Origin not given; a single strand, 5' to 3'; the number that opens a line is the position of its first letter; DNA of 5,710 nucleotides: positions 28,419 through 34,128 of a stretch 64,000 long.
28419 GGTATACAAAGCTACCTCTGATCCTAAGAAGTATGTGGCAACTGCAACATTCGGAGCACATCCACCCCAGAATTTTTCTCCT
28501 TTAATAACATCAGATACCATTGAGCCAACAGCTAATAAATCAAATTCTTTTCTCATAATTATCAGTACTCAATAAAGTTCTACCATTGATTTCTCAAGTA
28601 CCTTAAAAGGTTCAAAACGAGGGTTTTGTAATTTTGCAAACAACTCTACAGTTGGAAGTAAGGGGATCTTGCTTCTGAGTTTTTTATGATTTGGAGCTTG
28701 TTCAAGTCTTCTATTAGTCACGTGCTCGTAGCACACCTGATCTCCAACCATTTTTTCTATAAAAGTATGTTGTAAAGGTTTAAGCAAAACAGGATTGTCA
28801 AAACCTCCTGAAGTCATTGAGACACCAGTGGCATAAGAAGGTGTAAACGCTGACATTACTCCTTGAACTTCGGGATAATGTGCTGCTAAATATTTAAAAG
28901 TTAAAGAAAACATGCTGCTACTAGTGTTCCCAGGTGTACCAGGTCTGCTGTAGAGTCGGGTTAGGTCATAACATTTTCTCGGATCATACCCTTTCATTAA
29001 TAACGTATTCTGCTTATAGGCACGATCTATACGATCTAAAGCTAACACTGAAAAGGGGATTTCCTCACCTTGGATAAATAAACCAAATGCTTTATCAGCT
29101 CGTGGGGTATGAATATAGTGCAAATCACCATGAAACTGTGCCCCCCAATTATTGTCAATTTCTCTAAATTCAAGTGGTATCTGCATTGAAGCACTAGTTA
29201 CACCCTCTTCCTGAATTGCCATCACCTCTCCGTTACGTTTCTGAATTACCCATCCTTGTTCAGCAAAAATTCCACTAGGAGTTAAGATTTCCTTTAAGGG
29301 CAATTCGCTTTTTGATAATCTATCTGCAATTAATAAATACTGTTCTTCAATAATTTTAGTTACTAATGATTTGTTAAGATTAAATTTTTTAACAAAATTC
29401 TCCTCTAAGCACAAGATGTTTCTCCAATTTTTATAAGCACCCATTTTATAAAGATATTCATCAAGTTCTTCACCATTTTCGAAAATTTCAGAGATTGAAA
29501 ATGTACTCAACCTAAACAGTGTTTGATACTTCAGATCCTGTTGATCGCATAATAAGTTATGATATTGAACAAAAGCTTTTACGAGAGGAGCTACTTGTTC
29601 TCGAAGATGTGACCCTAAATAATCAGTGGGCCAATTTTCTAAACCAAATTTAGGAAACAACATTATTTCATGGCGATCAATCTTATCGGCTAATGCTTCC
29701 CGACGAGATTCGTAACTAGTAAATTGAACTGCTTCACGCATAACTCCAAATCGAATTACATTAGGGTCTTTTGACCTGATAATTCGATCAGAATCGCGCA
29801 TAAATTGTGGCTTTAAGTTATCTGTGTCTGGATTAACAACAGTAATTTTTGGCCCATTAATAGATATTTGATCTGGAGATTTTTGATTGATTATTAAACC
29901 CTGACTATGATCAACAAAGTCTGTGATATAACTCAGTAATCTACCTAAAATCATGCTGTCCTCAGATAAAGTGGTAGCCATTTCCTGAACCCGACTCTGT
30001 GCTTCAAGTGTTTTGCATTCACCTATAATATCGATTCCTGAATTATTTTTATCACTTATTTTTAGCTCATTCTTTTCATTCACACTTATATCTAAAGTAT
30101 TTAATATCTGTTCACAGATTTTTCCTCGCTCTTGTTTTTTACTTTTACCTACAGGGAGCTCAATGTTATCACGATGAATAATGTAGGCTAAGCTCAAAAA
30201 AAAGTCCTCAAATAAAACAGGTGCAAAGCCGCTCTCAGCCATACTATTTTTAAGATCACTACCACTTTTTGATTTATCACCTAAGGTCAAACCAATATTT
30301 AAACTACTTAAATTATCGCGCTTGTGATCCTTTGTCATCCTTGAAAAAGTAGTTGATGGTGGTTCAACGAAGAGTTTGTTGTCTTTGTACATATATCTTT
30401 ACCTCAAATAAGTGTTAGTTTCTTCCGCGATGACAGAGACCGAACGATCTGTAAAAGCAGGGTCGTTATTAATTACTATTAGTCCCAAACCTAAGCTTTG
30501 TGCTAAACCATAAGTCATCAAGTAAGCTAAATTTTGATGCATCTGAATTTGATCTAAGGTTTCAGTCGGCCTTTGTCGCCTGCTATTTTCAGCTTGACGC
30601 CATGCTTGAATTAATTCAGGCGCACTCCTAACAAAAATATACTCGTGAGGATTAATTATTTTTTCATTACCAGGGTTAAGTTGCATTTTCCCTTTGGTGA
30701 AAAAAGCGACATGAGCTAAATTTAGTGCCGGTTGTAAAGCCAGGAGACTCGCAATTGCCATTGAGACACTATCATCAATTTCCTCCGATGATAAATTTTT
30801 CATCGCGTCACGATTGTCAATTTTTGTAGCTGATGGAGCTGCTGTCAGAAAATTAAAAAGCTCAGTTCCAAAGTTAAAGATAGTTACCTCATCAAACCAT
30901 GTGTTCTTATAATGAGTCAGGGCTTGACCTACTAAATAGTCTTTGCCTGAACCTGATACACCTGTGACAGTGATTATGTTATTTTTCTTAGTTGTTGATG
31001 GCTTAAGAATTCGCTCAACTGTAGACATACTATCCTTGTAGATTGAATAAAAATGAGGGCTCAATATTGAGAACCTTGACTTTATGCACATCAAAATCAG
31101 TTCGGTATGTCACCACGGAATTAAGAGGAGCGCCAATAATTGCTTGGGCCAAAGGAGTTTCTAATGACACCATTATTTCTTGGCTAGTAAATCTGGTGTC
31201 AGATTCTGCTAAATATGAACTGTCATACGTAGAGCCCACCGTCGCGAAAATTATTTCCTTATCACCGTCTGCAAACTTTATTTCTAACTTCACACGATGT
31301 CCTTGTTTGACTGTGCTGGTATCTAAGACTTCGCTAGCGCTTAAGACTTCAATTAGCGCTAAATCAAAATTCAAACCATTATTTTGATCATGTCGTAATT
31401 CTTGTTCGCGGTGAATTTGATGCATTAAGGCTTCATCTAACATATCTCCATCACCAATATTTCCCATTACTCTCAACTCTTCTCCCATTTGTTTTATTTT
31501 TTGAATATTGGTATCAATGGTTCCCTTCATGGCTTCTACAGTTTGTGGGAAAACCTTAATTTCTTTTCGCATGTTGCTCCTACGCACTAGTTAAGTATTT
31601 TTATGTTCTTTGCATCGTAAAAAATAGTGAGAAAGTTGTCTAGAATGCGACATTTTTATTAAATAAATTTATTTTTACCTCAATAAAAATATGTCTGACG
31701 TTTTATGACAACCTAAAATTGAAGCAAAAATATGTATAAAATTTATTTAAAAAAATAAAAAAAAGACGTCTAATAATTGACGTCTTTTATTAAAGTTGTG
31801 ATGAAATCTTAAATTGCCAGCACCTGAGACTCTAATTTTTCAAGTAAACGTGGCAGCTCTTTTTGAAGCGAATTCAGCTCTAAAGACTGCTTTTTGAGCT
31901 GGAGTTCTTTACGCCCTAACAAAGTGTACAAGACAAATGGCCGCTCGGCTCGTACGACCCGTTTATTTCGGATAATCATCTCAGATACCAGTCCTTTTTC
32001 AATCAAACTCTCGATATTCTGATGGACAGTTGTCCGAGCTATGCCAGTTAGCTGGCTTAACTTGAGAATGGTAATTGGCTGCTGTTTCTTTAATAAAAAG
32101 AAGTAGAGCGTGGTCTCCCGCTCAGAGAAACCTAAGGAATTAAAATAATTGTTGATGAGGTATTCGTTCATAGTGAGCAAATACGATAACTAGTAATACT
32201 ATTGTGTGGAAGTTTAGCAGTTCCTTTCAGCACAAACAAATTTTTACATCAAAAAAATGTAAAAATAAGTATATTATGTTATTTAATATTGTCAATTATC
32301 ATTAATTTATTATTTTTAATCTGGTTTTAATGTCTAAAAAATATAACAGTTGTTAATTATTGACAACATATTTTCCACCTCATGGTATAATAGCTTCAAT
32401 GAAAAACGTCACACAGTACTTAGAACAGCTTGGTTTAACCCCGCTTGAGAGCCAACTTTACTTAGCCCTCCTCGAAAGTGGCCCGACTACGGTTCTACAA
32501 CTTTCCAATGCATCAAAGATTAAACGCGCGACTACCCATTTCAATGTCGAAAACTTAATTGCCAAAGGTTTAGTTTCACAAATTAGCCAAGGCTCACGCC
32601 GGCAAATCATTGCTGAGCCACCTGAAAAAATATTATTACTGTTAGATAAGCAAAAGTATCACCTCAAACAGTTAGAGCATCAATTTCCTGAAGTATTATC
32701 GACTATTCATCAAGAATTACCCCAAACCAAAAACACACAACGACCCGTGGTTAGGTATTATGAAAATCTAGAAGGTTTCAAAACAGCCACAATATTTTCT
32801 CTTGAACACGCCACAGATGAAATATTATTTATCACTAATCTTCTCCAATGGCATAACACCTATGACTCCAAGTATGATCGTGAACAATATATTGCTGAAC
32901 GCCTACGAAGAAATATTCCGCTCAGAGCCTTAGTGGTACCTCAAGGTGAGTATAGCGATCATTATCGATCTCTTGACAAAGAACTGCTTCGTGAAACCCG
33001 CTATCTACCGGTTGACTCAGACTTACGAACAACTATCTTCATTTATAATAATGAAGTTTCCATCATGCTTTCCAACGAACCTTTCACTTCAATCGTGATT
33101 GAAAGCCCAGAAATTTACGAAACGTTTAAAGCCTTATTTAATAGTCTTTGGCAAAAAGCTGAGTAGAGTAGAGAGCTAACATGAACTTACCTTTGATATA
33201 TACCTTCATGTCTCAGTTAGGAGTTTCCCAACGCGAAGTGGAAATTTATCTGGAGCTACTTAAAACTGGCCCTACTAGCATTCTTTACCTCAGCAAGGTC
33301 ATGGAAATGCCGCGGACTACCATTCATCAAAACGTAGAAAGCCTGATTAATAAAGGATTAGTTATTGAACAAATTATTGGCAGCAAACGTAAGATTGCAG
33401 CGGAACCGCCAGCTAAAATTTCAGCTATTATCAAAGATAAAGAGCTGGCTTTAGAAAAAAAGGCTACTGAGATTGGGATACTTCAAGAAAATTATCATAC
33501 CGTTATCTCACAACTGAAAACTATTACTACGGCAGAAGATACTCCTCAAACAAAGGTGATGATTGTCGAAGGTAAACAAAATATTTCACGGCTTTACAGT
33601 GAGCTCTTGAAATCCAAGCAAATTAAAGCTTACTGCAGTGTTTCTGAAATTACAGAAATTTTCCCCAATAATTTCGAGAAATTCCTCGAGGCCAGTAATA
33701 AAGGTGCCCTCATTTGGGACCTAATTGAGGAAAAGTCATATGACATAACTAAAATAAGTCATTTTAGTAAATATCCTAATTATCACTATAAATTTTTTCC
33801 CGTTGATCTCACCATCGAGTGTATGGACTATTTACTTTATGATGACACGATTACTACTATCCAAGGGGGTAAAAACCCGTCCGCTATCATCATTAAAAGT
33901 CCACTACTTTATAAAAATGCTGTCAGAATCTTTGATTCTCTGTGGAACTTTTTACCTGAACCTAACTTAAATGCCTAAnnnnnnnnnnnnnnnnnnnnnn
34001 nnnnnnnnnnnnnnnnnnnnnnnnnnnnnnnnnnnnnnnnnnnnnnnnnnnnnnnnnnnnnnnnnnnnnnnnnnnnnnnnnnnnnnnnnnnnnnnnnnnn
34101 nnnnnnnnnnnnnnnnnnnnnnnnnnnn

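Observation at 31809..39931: Array of eight to nine paralogous putative regulators built by domain shuffling: wHTH(TrmB) or tandem ribbon-helix-helix N-termini on a shared TrmB-C-like domain or a TPR-like domain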

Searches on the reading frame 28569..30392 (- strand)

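Call 8: search_protein_families(library=pfam, max_evalue=0.01, proteins=[window:28569-30392:-])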
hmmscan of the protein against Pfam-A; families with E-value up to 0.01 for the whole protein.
window:28569-30392:- (607 aa): 1 family
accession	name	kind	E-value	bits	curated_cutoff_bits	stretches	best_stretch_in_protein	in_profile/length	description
PF25680.1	Mom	-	7.2e-05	23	27.1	1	407-514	2-108/202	Mom protein family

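Call 64: search_protein_families(library=phrogs, max_evalue=0.01, proteins=[window:28569-30392:-])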
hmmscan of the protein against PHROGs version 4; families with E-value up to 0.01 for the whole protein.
window:28569-30392:- (607 aa): 1 family
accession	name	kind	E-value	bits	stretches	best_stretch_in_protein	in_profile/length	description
phrog_1384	-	other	0.0011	19.5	1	403-514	17-125/245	Mom-like DNA modification protein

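Call 65: search_protein_families(library=padloc, max_evalue=0.01, proteins=[window:28569-30392:-])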
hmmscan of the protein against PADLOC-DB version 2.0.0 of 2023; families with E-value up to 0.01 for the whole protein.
window:28569-30392:- (607 aa): 0 families

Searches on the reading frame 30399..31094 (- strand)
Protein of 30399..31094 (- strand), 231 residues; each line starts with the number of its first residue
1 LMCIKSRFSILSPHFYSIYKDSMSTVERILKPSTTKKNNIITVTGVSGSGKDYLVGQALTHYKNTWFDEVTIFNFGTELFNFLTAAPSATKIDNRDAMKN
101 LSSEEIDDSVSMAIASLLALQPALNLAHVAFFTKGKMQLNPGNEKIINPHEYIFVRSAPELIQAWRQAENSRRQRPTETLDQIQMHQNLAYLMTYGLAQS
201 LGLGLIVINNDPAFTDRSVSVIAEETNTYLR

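Call 8: search_protein_families(library=pfam, max_evalue=0.01, proteins=[window:30399-31094:-])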
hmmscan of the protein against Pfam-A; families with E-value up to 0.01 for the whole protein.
window:30399-31094:- (231 aa): 2 families
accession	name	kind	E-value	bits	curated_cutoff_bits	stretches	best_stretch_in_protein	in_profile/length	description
PF13207.12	AAA_17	-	1e-05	26.3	27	1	44-184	1-136/136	AAA domain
PF13191.12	AAA_16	-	0.0023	18.9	32.6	1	24-107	10-88/167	AAA ATPase domain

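Call 65: search_protein_families(library=padloc, max_evalue=0.01, proteins=[window:30399-31094:-])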
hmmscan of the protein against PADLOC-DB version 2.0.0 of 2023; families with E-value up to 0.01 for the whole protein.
window:30399-31094:- (231 aa): 2 families
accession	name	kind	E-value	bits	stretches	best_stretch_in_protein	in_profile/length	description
PDLC02673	DndF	-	0.0011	15.9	1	24-112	33-117/548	DndF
PDLC04140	mad8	-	0.0084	13.7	0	30-173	17-114/314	mads_8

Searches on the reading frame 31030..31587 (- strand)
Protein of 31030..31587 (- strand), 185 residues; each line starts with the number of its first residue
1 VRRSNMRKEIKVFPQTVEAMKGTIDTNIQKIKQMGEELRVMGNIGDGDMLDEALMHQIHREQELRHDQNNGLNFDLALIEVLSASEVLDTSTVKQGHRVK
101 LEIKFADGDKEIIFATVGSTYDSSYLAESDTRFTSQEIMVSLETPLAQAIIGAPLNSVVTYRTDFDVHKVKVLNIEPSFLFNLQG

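Call 8: search_protein_families(library=pfam, max_evalue=0.01, proteins=[window:31030-31587:-])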
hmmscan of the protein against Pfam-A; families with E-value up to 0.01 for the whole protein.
window:31030-31587:- (185 aa): 1 family
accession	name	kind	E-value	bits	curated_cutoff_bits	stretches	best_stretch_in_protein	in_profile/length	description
PF01272.25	GreA_GreB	-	5e-05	23.6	26.9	1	136-176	38-76/77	Transcription elongation factor, GreA/GreB, C-term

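Call 65: search_protein_families(library=padloc, max_evalue=0.01, proteins=[window:31030-31587:-])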
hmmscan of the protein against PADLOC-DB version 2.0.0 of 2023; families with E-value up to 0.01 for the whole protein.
window:31030-31587:- (185 aa): 0 families

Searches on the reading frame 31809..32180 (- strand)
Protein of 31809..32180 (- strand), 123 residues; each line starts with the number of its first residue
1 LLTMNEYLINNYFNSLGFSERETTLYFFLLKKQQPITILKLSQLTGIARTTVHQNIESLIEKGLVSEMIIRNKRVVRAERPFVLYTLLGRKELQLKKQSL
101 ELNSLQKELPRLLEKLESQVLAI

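Call 3: search_protein_families(library=pfam, max_evalue=1, proteins=[window:31809-32180:-])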
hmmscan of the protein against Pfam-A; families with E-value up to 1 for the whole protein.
window:31809-32180:- (123 aa): 18 families
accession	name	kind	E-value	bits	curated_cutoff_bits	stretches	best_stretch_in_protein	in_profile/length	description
PF01978.25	TrmB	-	7.9e-09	35.7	25.6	1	15-68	3-55/68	Sugar-specific transcriptional regulator TrmB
PF13412.12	HTH_24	-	5.6e-06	26.3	21.9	1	29-65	11-47/48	Winged helix-turn-helix DNA-binding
PF08279.18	HTH_11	-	7.4e-06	26.2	25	1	21-63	1-43/55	HTH domain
PF09339.16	HTH_IclR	-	8.1e-05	22.8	22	1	31-66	14-49/52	IclR helix-turn-helix domain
PF12802.13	MarR_2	-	0.001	19.6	27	1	30-65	14-50/61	MarR family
PF19776.5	DUF6262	-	0.0028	18.3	29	1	29-115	27-106/110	Family of unknown function (DUF6262)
PF05491.19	RuvB_C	-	0.0044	17.4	24.7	1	16-66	2-55/72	RuvB C-terminal winged helix domain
PF12840.13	HTH_20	-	0.0078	16.6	27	1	30-65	13-48/51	Helix-turn-helix domain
PF01399.33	PCI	-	0.0081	16.8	22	1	10-79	15-83/84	PCI domain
PF25212.1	HVO_A0114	-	0.0093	16.2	27.6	1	30-67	31-68/84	HVO_A0114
PF04492.19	Phage_rep_O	-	0.025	15.5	28.7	1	31-67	45-81/95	Bacteriophage replication protein O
PF08220.18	HTH_DeoR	-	0.033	14.4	21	1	29-65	8-44/57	DeoR-like helix-turn-helix domain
PF06163.17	DUF977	-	0.039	14.5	22.1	1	29-65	20-56/134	Bacterial protein of unknown function (DUF977)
PF25213.1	HVO_A0261_N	-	0.04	14.2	35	1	34-66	23-55/86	HVO_A0261 N-terminal domain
PF13545.12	HTH_Crp_2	-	0.041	14.3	27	1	35-68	22-54/70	Crp-like helix-turn-helix domain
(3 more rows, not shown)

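Call 9: search_protein_families(library=ncbifam, max_evalue=0.1, proteins=[window:31809-32180:-])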
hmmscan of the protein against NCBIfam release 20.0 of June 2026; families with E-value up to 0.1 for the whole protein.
window:31809-32180:- (123 aa): 11 families
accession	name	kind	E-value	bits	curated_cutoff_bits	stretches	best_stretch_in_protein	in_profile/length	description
NF040939.2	trans_reg_lrs14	equivalog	7.6e-08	32.3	90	1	17-94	18-92/103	Lrs14 family HTH-type transcriptional regulator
NF053606.1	Sta1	subfamily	1.9e-05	24.7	80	1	17-92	17-88/100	Sta1 family transcriptional regulator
NF040851.1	tran_reg_TrmB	equivalog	0.00014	21.1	600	1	12-101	10-96/338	HTH-type sugar-sensing transcriptional regulator TrmB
NF046008.1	ICE_MAGa4850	equivalog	0.0012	19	55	1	23-77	47-100/233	MAGa4850 family ICE element protein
NF053756.1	MreA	equivalog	0.0036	17.1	100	1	7-92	4-85/110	MreA family transcriptional regulator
NF007341.0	PRK09834.1-3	equivalog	0.0072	15.5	269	1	36-67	28-59/274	DNA-binding transcriptional regulator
NF047937.1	TransRegNagC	equivalog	0.013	14.7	650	1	27-114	17-112/399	DNA-binding transcriptional regulator NagC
TIGR00122.1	birA_repr_reg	equivalog_domain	0.02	14.8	70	1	39-64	17-42/69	biotin operon repressor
NF047390.1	TransRegTrmBL1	equivalog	0.032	13.2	650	1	6-85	3-80/341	HTH-type sugar sensing transcriptional regulator TrmBL1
NF053814.1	teico_TcaR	equivalog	0.039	14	170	1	24-66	41-83/151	MarR family transcriptional regulator TcaR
TIGR01610.1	phage_O_Nterm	equivalog_domain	0.059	13.8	45.5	1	31-67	43-79/95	phage replication protein O, N-terminal domain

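Call 64: search_protein_families(library=phrogs, max_evalue=0.01, proteins=[window:31809-32180:-])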
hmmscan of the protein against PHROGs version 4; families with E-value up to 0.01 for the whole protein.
window:31809-32180:- (123 aa): 5 families
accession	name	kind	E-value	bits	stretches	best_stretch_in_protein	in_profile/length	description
phrog_186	-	DNA, RNA and nucleotide metabolism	0.00059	20.6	1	16-86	39-103/308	DnaD-like helicase loader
phrog_27962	-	unknown function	0.0017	19.4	1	17-72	98-154/166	-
phrog_5978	-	unknown function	0.0017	18.5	1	19-73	296-349/364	-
phrog_678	-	DNA, RNA and nucleotide metabolism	0.0025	18.4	1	31-77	81-127/346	replication initiation O-like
phrog_1123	-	unknown function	0.0032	18.3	1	20-68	31-79/112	-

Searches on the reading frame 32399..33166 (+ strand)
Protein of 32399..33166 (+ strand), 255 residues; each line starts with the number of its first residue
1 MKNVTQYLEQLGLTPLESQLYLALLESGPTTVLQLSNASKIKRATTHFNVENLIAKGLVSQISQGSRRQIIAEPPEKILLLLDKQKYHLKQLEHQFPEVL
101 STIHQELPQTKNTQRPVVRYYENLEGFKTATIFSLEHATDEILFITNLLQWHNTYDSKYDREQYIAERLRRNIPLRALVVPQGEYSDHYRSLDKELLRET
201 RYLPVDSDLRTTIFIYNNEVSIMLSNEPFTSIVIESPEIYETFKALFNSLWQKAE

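Call 3: search_protein_families(library=pfam, max_evalue=1, proteins=[window:32399-33166:+])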
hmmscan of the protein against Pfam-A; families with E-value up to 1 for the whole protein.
window:32399-33166:+ (255 aa): 4 families
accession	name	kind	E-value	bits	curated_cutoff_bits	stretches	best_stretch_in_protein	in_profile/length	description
PF01978.25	TrmB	-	3e-11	43.5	25.6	1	8-65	1-58/68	Sugar-specific transcriptional regulator TrmB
PF12802.13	MarR_2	-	0.0002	21.9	27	1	11-69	1-61/61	MarR family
PF13412.12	HTH_24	-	0.0091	16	21.9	1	20-59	8-47/48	Winged helix-turn-helix DNA-binding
PF12840.13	HTH_20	-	0.034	14.6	27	1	20-60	9-49/51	Helix-turn-helix domain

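Call 9: search_protein_families(library=ncbifam, max_evalue=0.1, proteins=[window:32399-33166:+])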
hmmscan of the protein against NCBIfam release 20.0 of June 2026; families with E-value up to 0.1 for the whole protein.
window:32399-33166:+ (255 aa): 4 families
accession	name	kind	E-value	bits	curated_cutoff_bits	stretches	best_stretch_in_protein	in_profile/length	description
NF040851.1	tran_reg_TrmB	equivalog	1.6e-05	24.2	600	1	2-145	5-138/338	HTH-type sugar-sensing transcriptional regulator TrmB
NF047390.1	TransRegTrmBL1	equivalog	9e-05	21.6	650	1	3-108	5-111/341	HTH-type sugar sensing transcriptional regulator TrmBL1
NF053606.1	Sta1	subfamily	0.0037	17.4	80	1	12-64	17-69/100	Sta1 family transcriptional regulator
NF040939.2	trans_reg_lrs14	equivalog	0.0075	16.3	90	1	13-64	19-71/103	Lrs14 family HTH-type transcriptional regulator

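Call 64: search_protein_families(library=phrogs, max_evalue=0.01, proteins=[window:32399-33166:+])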
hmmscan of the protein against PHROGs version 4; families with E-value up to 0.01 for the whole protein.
window:32399-33166:+ (255 aa): 0 families

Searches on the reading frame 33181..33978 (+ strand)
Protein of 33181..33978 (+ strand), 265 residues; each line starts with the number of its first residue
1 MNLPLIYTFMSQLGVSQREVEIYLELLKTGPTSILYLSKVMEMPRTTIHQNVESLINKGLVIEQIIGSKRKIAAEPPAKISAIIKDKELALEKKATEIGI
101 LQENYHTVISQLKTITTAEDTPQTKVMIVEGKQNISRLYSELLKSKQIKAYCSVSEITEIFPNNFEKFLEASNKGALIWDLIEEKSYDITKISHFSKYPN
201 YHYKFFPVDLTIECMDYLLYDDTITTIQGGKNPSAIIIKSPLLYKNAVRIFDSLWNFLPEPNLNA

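Call 3: search_protein_families(library=pfam, max_evalue=1, proteins=[window:33181-33978:+])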
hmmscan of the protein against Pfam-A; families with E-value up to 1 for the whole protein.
window:33181-33978:+ (265 aa): 6 families
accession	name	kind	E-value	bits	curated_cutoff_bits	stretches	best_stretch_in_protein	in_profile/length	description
PF01978.25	TrmB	-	1.4e-10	41.3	25.6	1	10-73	1-63/68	Sugar-specific transcriptional regulator TrmB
PF05491.19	RuvB_C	-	0.0043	17.4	24.7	1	13-66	2-59/72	RuvB C-terminal winged helix domain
PF13412.12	HTH_24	-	0.0053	16.7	21.9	1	20-61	6-47/48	Winged helix-turn-helix DNA-binding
PF18698.7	HisK_sensor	-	0.011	16.5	27.3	1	84-137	2-54/126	Histidine kinase sensor domain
PF12802.13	MarR_2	-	0.018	15.7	27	1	29-62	17-51/61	MarR family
PF08279.18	HTH_11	-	0.085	13.2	25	1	22-63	5-47/55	HTH domain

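Call 9: search_protein_families(library=ncbifam, max_evalue=0.1, proteins=[window:33181-33978:+])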
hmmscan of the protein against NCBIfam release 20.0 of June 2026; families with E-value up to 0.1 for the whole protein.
window:33181-33978:+ (265 aa): 7 families
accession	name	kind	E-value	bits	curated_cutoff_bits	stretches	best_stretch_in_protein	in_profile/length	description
NF040939.2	trans_reg_lrs14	equivalog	1.4e-05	25.1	90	1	14-68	18-73/103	Lrs14 family HTH-type transcriptional regulator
NF053606.1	Sta1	subfamily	2.9e-05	24.1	80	1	14-64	17-67/100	Sta1 family transcriptional regulator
NF047390.1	TransRegTrmBL1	equivalog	0.00095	18.2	650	1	9-86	9-85/341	HTH-type sugar sensing transcriptional regulator TrmBL1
NF040851.1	tran_reg_TrmB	equivalog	0.0014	17.9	600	1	6-90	7-89/338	HTH-type sugar-sensing transcriptional regulator TrmB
TIGR01884.1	cas_HTH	subfamily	0.0043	16.5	60.2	1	12-63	137-188/202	CRISPR-associated CARF protein Csa3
NF047392.1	TransRegTrmBHalo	equivalog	0.006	15.6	500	1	12-182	15-164/349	HTH-type sugar sensing transcriptional regulator TrmB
TIGR01522.1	ATPase-IIA2_Ca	equivalog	0.081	10.6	798.3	0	39-134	496-585/854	calcium-transporting P-type ATPase, PMR1-type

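Call 64: search_protein_families(library=phrogs, max_evalue=0.01, proteins=[window:33181-33978:+])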
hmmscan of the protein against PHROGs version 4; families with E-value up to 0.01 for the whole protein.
window:33181-33978:+ (265 aa): 0 families

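Call 65: search_protein_families(library=padloc, max_evalue=0.01, proteins=[window:33181-33978:+])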
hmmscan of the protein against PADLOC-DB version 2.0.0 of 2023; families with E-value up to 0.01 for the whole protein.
window:33181-33978:+ (265 aa): 8 families
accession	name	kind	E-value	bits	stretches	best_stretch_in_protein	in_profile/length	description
PDLC01848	CARF3--CARF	-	0.00028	18.6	1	15-64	135-182/197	-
PDLC01858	CARF3--CARF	-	0.00042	18.3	1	17-64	144-190/204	-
PDLC01268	CasR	-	0.00044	18.3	1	9-72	120-174/179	"CAS-I,CAS-II,CAS-III,CAS-IV,CAS-V,CAS-VI; associated_signaling"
PDLC04370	PDC-M05A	-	0.0011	16.9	1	26-81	25-80/194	-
PDLC01434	CasR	-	0.0025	15.7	1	9-63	124-173/191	"CAS-I,CAS-II,CAS-III,CAS-IV,CAS-V,CAS-VI; associated_signaling"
PDLC01438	Csa3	-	0.0043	15.1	1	18-126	149-245/305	"CAS-I,CAS-II,CAS-III,CAS-IV,CAS-V,CAS-VI; associated_signaling"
PDLC01879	CARF3--CARF_TM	-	0.0048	14.6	1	15-67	154-203/222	-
PDLC01044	Csa3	-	0.0096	13.8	0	14-63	133-180/194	Type I-A associated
